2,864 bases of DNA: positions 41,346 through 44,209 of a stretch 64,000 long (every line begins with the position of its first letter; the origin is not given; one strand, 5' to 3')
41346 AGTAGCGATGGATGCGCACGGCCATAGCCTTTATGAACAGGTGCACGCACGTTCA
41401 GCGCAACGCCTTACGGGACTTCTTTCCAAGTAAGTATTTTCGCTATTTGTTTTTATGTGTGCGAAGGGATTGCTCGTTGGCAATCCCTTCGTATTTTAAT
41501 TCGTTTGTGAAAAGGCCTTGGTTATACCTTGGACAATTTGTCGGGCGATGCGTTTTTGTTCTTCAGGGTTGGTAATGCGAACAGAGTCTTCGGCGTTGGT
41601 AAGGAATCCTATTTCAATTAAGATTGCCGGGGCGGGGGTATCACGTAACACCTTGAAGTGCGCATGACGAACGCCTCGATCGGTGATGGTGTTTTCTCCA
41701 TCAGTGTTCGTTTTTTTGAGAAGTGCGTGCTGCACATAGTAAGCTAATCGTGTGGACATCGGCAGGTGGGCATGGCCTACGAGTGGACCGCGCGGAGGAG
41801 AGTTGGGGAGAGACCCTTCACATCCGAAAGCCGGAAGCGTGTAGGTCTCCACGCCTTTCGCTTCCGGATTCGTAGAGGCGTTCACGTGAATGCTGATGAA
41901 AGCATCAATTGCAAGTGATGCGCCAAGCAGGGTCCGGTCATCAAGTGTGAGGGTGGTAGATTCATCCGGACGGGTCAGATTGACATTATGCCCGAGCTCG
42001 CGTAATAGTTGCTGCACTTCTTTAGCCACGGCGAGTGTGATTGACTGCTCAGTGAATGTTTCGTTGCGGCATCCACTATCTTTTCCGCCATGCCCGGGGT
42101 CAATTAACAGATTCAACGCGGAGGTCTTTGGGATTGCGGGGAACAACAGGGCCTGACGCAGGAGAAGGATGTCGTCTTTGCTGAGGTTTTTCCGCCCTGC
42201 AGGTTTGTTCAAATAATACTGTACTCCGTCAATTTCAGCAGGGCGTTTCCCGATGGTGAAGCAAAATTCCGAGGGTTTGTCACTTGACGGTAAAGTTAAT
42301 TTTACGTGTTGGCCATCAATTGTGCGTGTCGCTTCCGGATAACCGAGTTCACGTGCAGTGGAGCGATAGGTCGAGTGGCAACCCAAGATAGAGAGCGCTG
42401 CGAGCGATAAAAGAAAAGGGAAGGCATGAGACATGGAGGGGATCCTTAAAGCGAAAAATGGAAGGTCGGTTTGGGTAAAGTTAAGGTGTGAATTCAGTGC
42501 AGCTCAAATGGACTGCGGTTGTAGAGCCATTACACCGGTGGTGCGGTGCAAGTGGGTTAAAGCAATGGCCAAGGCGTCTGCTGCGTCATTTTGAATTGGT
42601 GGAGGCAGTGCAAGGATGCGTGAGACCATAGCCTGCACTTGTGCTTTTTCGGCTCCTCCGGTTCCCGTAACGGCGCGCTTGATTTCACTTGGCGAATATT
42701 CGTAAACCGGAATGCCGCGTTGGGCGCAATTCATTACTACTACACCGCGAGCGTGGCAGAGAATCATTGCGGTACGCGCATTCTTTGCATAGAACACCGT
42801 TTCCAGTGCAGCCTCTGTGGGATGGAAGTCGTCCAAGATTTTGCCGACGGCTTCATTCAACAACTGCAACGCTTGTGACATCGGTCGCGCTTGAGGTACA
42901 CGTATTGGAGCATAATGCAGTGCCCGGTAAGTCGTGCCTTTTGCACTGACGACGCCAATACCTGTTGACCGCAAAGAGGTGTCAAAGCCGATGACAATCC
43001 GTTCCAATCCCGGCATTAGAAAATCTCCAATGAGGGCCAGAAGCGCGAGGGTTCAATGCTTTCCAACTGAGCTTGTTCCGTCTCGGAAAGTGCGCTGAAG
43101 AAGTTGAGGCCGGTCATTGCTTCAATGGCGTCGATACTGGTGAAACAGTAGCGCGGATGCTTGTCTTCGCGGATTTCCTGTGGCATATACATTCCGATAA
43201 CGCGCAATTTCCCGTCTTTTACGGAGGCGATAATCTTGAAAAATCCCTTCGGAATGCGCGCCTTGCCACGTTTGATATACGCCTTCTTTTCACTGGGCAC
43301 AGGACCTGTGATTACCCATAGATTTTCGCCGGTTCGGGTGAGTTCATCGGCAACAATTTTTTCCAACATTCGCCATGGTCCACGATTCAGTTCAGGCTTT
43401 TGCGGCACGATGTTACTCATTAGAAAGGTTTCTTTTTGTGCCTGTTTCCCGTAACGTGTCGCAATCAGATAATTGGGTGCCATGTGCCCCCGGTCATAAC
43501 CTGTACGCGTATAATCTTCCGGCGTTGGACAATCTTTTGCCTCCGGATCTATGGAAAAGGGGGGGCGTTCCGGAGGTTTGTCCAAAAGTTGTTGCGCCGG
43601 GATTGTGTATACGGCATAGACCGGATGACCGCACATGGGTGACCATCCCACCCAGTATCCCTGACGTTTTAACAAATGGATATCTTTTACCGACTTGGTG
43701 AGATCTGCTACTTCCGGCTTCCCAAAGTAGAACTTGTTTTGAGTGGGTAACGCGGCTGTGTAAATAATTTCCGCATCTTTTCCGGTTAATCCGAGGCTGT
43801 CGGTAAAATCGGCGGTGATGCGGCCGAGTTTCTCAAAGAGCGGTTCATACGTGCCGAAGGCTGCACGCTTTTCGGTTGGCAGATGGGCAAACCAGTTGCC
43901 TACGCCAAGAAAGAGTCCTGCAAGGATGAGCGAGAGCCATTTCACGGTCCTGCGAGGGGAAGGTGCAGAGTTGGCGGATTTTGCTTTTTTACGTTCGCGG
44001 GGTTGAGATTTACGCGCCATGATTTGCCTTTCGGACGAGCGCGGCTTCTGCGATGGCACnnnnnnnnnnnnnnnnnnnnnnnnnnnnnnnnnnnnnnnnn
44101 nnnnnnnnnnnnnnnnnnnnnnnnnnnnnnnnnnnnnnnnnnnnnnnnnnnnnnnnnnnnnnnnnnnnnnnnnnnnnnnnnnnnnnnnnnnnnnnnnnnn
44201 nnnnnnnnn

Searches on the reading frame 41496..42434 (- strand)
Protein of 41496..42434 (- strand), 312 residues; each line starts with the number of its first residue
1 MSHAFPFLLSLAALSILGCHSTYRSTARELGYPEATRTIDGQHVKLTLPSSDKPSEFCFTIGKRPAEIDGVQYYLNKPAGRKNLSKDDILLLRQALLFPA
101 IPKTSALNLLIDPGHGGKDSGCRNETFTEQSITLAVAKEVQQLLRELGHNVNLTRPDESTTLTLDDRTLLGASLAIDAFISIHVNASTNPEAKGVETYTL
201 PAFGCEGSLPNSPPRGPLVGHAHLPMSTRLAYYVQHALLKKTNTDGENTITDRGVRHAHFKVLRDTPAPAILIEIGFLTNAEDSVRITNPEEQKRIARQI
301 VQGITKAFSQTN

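Call 64: search_protein_families(library=pfam, proteins=[window:41496-42434:-], max_evalue=0.00001)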
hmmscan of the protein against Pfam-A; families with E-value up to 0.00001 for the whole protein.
window:41496-42434:- (312 aa): 1 family
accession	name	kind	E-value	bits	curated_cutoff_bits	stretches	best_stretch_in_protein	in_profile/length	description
PF01520.23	Amidase_3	-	1.6e-45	155.7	27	1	110-306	2-174/174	N-acetylmuramoyl-L-alanine amidase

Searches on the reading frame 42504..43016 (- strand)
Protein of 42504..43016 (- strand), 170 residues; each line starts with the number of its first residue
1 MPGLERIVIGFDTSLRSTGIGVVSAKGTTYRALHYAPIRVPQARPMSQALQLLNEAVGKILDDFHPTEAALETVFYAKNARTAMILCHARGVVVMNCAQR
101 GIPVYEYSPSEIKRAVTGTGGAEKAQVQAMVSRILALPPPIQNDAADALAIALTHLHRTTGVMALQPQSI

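Call 64: search_protein_families(library=pfam, proteins=[window:42504-43016:-], max_evalue=0.00001)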
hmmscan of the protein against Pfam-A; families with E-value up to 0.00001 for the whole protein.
window:42504-43016:- (170 aa): 1 family
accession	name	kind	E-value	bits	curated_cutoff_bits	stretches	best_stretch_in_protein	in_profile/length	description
PF02075.23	RuvC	-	1e-44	152.4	22.2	1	8-155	1-148/148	Crossover junction endodeoxyribonuclease RuvC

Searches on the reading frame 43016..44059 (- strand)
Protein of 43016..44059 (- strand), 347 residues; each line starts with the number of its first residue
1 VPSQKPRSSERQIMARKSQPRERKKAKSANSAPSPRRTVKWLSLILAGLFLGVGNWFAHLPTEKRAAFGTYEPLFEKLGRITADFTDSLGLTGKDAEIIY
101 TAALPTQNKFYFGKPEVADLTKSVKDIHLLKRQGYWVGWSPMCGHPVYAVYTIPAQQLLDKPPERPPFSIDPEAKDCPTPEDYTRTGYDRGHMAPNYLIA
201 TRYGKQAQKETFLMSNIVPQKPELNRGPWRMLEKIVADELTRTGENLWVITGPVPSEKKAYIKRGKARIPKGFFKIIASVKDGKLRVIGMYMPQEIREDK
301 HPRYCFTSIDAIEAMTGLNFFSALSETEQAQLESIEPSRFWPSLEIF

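Call 64: search_protein_families(library=pfam, proteins=[window:43016-44059:-], max_evalue=0.00001)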
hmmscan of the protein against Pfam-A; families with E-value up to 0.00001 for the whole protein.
window:43016-44059:- (347 aa): 1 family
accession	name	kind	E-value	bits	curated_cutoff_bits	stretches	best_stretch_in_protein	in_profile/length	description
PF01223.29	Endonuclease_NS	-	2.9e-35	122.4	23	1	132-325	21-221/223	DNA/RNA non-specific endonuclease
